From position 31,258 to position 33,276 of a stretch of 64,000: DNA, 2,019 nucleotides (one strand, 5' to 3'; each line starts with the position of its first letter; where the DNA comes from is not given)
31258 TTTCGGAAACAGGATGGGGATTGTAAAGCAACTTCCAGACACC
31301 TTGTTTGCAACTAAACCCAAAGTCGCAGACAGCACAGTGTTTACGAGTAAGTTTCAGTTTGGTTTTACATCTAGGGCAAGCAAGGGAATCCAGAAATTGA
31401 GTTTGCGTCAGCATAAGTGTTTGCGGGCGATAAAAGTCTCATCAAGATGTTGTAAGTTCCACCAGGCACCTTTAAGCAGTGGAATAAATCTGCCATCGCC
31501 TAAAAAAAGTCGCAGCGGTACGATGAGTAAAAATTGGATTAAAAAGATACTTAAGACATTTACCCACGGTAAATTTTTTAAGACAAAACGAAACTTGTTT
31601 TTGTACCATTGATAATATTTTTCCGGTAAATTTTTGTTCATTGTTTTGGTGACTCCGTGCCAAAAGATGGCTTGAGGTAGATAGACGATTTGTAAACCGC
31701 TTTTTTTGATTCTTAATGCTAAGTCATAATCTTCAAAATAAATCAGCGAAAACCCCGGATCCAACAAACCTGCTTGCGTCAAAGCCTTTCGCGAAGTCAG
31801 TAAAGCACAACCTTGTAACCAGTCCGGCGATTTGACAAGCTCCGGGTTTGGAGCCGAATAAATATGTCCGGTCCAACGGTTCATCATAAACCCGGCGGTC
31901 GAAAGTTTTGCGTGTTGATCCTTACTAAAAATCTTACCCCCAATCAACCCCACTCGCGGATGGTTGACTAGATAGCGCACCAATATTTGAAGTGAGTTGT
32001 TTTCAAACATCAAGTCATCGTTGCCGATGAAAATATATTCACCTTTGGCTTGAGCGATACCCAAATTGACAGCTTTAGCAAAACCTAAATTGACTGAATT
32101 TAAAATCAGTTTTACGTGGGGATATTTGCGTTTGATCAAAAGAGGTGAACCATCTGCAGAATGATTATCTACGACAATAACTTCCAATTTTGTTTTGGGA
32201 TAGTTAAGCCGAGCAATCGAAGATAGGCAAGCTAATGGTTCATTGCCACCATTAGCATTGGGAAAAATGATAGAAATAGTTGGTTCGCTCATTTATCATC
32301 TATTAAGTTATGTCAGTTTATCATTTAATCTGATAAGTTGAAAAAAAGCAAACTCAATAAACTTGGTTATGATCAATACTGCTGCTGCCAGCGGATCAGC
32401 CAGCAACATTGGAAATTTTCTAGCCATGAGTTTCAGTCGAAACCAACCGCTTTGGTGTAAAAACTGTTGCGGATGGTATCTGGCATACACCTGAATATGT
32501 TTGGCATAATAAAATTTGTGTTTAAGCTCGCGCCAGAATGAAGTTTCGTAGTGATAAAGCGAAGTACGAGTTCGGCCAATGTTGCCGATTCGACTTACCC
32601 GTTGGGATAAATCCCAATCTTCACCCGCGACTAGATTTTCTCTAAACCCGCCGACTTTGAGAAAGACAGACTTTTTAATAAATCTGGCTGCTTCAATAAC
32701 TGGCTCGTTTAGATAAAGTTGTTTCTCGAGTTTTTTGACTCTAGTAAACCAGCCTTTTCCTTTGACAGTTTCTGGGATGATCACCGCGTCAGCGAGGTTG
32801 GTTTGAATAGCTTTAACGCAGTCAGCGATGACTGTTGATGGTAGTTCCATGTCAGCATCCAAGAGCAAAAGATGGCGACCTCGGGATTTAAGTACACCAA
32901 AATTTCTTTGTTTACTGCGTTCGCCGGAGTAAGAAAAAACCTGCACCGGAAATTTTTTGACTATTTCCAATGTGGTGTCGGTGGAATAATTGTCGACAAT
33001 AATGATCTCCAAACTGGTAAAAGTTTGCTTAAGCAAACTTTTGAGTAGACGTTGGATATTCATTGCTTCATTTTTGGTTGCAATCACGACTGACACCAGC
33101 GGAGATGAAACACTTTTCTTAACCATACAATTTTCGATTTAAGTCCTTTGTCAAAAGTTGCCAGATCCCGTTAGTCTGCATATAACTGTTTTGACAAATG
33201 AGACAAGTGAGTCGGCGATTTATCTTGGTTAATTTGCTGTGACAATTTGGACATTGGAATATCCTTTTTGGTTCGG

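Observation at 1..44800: About 45-kb surface-glycan and glycosylation supercluster of unusual enzymatic richness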

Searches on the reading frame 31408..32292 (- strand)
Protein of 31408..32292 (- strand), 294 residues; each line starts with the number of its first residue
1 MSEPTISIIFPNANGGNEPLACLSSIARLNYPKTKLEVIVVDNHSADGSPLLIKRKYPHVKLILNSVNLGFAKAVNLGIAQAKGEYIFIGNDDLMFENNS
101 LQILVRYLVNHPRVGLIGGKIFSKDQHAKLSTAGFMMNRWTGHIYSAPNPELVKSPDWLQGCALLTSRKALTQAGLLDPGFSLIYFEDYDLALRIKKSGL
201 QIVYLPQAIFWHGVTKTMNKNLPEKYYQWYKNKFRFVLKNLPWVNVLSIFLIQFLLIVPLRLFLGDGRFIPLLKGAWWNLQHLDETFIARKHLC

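Call 5: search_protein_families(library=pfam, proteins=[window:31408-32292:-], max_evalue=0.01)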
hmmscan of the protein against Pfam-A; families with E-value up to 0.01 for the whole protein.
window:31408-32292:- (294 aa): 6 families
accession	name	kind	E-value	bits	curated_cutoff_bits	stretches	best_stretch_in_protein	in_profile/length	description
PF00535.33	Glycos_transf_2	-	5.3e-20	72.5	23.3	1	7-125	1-120/168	Glycosyl transferase family 2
PF13641.12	Glyco_tranf_2_3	-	6.4e-17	62.8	27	1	4-218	1-217/230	Glycosyltransferase like family 2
PF13632.12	Glyco_trans_2_3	-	2.4e-08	34.5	27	1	89-258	5-175/198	Glycosyl transferase family group 2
PF13506.12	Glyco_transf_21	-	6.7e-07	29.4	21.7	1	76-229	21-172/174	Glycosyl transferase family 21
PF10111.15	Glyco_tranf_2_2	-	0.00092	19.2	27.3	0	33-96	27-95/276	Glycosyltransferase like family 2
PF13712.12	Glyco_tranf_2_5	-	0.0052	17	27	0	71-118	41-89/210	Glycosyltransferase like family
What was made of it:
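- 31408..32292 (-): GT2 glycosyltransferase. PF00535 5.3e-20 (call 5)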

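Call 37: search_protein_families(library=ncbifam, proteins=[window:31408-32292:-], max_evalue=0.001)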
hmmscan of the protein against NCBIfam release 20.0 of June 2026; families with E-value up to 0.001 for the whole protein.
window:31408-32292:- (294 aa): 18 families
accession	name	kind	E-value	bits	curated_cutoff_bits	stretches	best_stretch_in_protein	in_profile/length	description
TIGR03965.1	mycofact_glyco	equivalog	5.2e-20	71.7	280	1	3-222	73-290/467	mycofactocin biosynthesis glycosyltransferase MftF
NF041875.1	EPS_EpsD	equivalog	3.1e-17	63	370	1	7-218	2-213/325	exopolysaccharide biosynthesis glycosyltransferase EpsD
TIGR03937.1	PgaC_IcaA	equivalog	4.1e-15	55.6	422.3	1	3-241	44-278/407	poly-beta-1,6-N-acetyl-D-glucosamine synthase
TIGR03111.1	glyc2_xrt_Gpos1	hypoth_equivalog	1.7e-13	50.2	363.95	1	4-128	49-176/439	TIGR03111 family XrtG-associated glycosyltransferase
NF038299.1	EPS_HpsN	equivalog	5.3e-13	48.6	425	1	4-251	1-264/317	hormogonium polysaccharide biosynthesis glycosyltransferase HpsN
NF007482.0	PRK10073.1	equivalog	3e-11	42.9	423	1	2-96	4-99/334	glycosyltransferase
TIGR01556.1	rhamnosyltran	subfamily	6.9e-10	38.6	200.55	1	32-216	18-204/281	rhamnosyltransferase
TIGR04283.1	glyco_like_mftF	equivalog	2.6e-09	37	182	1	6-209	1-182/221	TIGR04283 family arsenosugar biosynthesis glycosyltransferase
TIGR04242.1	nodulat_NodC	equivalog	7.2e-09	35.1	550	1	3-140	47-187/395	chitooligosaccharide synthase NodC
NF038302.1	EPS_HpsE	equivalog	1.4e-08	34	300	1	14-123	11-126/307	hormogonium polysaccharide biosynthesis glycosyltransferase HpsE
NF047683.1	TeichurnBiosyTuaG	equivalog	8.4e-07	28.9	400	1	3-109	5-112/252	teichuronic acid biosynthesis protein TuaG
TIGR04017.1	WcaA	equivalog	5.1e-06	26.3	495.75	1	3-106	4-108/279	colanic acid biosynthesis glycosyltransferase WcaA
NF007453.0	PRK10018.1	equivalog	1.7e-05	24.7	382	1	3-106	5-109/280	colanic acid biosynthesis glycosyltransferase WcaA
TIGR04009.1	wcaE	equivalog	2.2e-05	23.9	369.2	1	6-109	6-107/248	colanic acid biosynthesis glycosyltransferase WcaE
NF053739.1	GlytfEpsEBac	equivalog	2.4e-05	23.5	450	1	6-129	3-128/265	glycosyltransferase EpsE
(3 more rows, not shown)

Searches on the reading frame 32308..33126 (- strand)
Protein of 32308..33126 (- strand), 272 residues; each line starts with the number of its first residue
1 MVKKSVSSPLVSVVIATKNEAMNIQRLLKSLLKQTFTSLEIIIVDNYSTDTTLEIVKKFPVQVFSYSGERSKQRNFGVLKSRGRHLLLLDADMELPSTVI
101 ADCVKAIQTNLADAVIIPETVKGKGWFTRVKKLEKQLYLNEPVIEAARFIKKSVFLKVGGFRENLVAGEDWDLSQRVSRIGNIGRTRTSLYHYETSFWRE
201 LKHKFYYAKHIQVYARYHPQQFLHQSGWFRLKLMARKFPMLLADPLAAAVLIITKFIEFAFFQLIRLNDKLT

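Call 5: search_protein_families(library=pfam, proteins=[window:32308-33126:-], max_evalue=0.01)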
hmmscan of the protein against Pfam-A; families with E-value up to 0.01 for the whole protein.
window:32308-33126:- (272 aa): 4 families
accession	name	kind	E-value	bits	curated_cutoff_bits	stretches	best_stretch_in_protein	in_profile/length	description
PF00535.33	Glycos_transf_2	-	1.1e-23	84.4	23.3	1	12-135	1-131/168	Glycosyl transferase family 2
PF10111.15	Glyco_tranf_2_2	-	2.3e-11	44.1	27.3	1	12-180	1-203/276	Glycosyltransferase like family 2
PF13641.12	Glyco_tranf_2_3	-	3.3e-08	34.3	27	1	11-228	3-162/230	Glycosyltransferase like family 2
PF13632.12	Glyco_trans_2_3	-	0.0087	16.3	27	0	87-253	3-190/198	Glycosyl transferase family group 2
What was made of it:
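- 32308..33126 (-): GT2 glycosyltransferase. PF00535 1.1e-23 (call 5)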

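Call 37: search_protein_families(library=ncbifam, proteins=[window:32308-33126:-], max_evalue=0.001)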
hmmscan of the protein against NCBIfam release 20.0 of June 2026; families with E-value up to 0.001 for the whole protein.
window:32308-33126:- (272 aa): 20 families
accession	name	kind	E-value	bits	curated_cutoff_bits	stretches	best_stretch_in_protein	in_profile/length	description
TIGR04283.1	glyco_like_mftF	equivalog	7.1e-28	97.7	182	1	11-190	1-182/221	TIGR04283 family arsenosugar biosynthesis glycosyltransferase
NF041875.1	EPS_EpsD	equivalog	2.8e-19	69.7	370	1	11-115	1-111/325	exopolysaccharide biosynthesis glycosyltransferase EpsD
TIGR03965.1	mycofact_glyco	equivalog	5.6e-14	51.9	280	2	8-94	73-166/467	mycofactocin biosynthesis glycosyltransferase MftF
NF007482.0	PRK10073.1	equivalog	8.2e-12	44.8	423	1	7-100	4-103/334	glycosyltransferase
NF047683.1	TeichurnBiosyTuaG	equivalog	1.8e-09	37.6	400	1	8-93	5-97/252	teichuronic acid biosynthesis protein TuaG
NF045692.1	OglycostaseCruG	equivalog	7.5e-09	35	600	1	11-59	43-91/386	2'-O-glycosyltransferase CruG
TIGR03937.1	PgaC_IcaA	equivalog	1.5e-08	34.1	422.3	1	5-108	41-151/407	poly-beta-1,6-N-acetyl-D-glucosamine synthase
NF050050.1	ProtGlycPglI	equivalog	1.6e-08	34.3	500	1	9-109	2-110/306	GalNAc(5)-diNAcBac-PP-undecaprenol beta-1,3-glucosyltransferase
TIGR03469.1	HpnB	hypoth_equivalog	2.5e-08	33.4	379.25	1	7-61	42-97/386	hopene-associated glycosyltransferase HpnB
NF038299.1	EPS_HpsN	equivalog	3e-07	29.7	425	1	9-110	1-109/317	hormogonium polysaccharide biosynthesis glycosyltransferase HpsN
NF038302.1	EPS_HpsE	equivalog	3.9e-07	29.3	300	1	11-62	3-57/307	hormogonium polysaccharide biosynthesis glycosyltransferase HpsE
NF053739.1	GlytfEpsEBac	equivalog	9.7e-07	28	450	1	9-60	1-52/265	glycosyltransferase EpsE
TIGR04182.1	glyco_TIGR04182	equivalog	2.2e-06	27.3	325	1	11-119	2-109/293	S-layer glycoprotein N-glycosyltransferase AglJ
TIGR04195.1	S_glycosyl_SunS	equivalog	2.3e-05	23.5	350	1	8-66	56-112/421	SunS family peptide S-glycosyltransferase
NF050819.1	PolSacchBiosHfsG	equivalog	2.4e-05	23.6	500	1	7-96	10-104/302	polysaccharide biosynthesis protein HfsG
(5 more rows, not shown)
